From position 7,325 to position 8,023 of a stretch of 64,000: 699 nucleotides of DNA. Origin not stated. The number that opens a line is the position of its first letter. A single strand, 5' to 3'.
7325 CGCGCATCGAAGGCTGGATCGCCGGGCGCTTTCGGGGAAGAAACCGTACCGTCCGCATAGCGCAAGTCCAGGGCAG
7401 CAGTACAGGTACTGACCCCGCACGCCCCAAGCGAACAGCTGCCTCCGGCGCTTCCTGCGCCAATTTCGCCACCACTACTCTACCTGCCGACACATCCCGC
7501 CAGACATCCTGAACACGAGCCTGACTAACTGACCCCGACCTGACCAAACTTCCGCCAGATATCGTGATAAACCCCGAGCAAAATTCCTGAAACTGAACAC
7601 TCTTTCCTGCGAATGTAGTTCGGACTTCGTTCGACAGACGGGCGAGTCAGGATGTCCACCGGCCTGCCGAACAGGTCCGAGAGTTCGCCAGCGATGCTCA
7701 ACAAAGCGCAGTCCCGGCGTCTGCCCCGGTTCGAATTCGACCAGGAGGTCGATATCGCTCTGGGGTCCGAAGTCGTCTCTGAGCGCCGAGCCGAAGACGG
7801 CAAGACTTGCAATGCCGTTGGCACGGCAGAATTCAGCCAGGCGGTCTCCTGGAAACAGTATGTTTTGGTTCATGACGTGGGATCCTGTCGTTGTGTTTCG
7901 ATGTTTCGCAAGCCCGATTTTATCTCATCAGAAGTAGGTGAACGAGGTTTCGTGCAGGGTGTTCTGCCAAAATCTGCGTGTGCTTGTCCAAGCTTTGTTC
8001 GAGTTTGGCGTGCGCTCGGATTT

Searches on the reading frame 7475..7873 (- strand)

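Call 76: search_protein_families(library=pfam, proteins=[window:7475-7873:-], max_evalue=0.05)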
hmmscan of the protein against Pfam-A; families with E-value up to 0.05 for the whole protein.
window:7475-7873:- (132 aa): 2 families
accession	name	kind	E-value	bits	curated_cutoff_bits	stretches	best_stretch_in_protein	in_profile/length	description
PF01909.29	NTP_transf_2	-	1.4e-09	38.7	21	1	12-51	4-44/93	Nucleotidyltransferase domain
PF18765.7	Polbeta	-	3.4e-05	24.4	26.9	1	12-49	3-41/93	Polymerase beta, Nucleotidyltransferase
